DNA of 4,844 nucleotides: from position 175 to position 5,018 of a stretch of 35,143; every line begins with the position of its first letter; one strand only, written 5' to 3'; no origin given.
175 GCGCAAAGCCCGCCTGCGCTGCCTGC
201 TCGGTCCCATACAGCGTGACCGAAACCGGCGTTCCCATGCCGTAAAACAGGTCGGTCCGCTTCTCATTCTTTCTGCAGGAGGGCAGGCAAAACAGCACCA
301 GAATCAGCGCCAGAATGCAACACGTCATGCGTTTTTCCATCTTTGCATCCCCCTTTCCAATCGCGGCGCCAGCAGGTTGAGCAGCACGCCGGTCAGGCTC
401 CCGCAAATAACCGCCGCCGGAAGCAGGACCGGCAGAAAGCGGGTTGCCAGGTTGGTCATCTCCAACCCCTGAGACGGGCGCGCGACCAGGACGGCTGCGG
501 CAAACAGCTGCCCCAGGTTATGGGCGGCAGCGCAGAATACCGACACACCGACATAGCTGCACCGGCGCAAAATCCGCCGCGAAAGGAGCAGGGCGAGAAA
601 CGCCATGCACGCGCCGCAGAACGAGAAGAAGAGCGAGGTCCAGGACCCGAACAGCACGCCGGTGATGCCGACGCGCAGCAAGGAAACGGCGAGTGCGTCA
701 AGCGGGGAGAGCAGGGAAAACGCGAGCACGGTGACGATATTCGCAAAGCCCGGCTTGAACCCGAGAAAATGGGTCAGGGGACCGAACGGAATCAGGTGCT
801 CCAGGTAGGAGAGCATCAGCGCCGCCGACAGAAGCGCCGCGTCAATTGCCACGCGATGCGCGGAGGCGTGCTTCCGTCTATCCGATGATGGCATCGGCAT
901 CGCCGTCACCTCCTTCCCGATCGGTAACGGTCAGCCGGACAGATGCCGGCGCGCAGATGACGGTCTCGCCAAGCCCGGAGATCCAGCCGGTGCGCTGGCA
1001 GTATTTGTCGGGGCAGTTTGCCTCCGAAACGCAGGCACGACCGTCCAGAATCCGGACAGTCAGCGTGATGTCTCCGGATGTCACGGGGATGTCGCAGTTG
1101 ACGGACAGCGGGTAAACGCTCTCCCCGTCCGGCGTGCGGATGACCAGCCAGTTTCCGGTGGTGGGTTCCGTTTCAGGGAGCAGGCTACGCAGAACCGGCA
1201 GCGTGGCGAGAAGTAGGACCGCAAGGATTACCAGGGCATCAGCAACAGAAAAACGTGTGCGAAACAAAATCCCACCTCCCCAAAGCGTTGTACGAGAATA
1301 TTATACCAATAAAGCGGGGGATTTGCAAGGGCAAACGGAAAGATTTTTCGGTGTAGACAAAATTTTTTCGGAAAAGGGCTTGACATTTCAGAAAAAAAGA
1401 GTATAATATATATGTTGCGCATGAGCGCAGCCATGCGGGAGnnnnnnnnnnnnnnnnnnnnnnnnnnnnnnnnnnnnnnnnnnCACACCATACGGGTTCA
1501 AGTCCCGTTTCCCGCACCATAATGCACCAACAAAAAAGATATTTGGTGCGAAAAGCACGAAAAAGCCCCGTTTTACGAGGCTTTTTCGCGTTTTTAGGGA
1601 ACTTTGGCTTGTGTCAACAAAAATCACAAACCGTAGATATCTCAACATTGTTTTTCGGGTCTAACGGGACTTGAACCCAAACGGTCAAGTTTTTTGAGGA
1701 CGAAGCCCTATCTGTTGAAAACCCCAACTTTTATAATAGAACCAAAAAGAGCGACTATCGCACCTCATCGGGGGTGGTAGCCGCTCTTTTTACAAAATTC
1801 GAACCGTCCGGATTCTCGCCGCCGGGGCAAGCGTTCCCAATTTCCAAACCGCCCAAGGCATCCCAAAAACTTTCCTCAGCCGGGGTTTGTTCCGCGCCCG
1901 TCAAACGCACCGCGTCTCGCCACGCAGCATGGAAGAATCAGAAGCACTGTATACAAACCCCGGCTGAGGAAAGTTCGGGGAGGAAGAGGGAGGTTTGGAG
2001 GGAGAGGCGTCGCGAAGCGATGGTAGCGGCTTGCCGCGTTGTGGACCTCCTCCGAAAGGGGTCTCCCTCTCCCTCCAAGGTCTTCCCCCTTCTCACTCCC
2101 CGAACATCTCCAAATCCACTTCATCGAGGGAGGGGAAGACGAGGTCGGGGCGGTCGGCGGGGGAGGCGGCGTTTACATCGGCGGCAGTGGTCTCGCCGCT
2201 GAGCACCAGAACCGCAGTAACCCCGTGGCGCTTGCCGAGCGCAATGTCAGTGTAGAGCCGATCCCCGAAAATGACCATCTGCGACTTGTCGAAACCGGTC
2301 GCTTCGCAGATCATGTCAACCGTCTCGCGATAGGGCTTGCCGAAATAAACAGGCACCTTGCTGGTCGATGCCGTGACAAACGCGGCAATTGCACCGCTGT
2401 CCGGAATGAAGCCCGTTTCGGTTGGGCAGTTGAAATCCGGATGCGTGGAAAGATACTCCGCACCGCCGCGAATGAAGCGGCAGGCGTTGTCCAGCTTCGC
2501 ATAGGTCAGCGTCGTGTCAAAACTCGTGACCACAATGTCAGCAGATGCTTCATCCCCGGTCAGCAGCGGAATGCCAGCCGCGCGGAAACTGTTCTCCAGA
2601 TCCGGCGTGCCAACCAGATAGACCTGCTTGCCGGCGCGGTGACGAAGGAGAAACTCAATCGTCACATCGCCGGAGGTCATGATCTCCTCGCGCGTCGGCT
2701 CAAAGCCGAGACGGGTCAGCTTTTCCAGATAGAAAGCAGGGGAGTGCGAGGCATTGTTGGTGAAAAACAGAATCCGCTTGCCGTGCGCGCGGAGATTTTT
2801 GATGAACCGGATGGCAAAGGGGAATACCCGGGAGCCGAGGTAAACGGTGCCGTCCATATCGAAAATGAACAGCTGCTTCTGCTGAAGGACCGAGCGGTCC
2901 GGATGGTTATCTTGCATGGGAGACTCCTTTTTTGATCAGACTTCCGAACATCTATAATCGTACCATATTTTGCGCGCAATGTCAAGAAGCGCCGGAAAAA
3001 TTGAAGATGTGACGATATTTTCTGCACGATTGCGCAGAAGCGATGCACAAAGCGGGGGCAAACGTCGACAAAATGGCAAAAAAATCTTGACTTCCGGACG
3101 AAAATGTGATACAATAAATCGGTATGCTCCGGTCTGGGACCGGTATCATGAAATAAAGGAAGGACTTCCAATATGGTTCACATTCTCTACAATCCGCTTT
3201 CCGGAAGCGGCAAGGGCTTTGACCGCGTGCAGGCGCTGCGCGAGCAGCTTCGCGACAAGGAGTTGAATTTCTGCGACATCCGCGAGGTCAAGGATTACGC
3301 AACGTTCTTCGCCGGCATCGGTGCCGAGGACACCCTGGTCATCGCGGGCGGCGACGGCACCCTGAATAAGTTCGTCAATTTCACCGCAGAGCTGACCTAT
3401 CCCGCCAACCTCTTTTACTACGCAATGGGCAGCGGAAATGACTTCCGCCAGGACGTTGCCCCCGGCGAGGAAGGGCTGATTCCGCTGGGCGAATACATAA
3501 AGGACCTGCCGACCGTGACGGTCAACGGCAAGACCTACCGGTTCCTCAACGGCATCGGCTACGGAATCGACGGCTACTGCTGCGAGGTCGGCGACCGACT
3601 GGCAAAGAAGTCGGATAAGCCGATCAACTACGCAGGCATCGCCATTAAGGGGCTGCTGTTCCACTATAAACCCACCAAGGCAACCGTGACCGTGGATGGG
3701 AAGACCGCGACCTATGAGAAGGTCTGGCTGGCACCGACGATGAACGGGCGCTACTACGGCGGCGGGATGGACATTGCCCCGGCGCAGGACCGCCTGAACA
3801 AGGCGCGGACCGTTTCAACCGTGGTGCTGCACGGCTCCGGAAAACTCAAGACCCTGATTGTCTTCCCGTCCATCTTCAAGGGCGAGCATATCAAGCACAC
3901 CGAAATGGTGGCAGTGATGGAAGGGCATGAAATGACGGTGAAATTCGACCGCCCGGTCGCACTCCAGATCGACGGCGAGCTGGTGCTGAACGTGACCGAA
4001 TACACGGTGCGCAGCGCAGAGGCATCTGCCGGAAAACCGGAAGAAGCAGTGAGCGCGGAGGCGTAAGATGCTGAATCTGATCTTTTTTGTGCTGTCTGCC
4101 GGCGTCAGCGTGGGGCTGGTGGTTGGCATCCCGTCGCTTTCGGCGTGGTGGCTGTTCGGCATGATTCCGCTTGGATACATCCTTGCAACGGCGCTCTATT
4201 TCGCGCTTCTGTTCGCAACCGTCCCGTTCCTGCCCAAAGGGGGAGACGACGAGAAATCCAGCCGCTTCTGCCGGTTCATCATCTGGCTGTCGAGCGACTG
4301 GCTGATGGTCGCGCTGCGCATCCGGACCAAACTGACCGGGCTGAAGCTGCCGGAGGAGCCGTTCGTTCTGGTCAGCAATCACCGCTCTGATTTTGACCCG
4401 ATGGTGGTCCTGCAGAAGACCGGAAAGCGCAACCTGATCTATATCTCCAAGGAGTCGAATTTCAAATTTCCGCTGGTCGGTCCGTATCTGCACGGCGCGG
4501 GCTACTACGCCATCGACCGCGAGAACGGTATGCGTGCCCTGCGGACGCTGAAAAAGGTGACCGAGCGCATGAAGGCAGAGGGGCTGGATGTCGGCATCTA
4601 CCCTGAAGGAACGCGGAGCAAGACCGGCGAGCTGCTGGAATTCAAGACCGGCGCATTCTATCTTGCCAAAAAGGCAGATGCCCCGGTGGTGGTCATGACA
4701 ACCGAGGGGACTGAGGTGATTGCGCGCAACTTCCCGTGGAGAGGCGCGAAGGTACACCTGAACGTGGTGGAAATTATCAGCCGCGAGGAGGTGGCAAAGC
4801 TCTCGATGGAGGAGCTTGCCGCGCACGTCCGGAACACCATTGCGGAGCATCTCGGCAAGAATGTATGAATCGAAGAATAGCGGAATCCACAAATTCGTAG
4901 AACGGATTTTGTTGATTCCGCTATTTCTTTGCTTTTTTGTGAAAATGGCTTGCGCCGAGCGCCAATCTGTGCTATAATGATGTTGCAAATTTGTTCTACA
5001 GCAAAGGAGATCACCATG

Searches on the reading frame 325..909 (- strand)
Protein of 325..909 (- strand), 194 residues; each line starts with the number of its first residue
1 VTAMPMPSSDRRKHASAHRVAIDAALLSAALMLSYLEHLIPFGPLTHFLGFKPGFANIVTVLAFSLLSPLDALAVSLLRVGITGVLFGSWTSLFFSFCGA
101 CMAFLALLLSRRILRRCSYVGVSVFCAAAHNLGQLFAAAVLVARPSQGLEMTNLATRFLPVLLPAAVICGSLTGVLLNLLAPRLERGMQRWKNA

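Call 42: search_protein_families(library=pfam, proteins=[window:325-909:-], max_evalue=0.001)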
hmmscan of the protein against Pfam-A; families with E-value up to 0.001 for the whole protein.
window:325-909:- (194 aa): 1 family
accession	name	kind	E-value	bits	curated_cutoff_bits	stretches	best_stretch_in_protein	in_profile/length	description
PF07456.16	Hpre_diP_synt_I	-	1.1e-26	94.1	30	1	26-179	1-146/147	Heptaprenyl diphosphate synthase component I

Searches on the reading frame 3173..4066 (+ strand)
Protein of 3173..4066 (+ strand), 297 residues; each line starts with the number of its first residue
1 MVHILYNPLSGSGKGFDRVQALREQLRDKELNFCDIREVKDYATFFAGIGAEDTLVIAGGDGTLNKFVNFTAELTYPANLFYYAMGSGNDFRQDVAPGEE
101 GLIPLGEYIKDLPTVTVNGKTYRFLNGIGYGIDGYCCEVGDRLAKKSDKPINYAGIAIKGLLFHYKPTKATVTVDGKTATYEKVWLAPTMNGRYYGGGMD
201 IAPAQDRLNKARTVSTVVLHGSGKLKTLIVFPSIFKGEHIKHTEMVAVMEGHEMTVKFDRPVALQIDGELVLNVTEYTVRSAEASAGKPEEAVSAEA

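Call 7: search_protein_families(library=pfam, proteins=[window:3173-4066:+])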
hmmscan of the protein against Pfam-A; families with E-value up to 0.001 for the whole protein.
window:3173-4066:+ (297 aa): 2 families
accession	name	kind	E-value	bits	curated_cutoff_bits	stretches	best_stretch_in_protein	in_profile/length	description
PF19279.4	YegS_C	-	6e-17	62.3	27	1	130-271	5-140/158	YegS C-terminal NAD kinase beta sandwich-like domain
PF00781.29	DAGK_cat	-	5.5e-12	45.8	23.6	1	2-95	2-99/125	Diacylglycerol kinase catalytic domain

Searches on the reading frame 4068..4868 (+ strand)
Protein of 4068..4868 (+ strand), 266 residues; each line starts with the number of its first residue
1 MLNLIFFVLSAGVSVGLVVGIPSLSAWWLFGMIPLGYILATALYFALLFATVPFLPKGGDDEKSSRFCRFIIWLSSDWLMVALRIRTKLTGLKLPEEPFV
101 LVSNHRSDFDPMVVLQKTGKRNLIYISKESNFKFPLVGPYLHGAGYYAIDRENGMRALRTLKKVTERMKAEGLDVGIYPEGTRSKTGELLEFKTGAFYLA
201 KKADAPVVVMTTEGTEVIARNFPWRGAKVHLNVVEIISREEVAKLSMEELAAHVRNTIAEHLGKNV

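Call 7: search_protein_families(library=pfam, proteins=[window:4068-4868:+])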
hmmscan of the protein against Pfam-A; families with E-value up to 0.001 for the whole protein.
window:4068-4868:+ (266 aa): 1 family
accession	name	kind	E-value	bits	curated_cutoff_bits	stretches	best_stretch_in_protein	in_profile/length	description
PF01553.26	Acyltransferase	-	3.1e-27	95.4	23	1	93-209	9-128/132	Acyltransferase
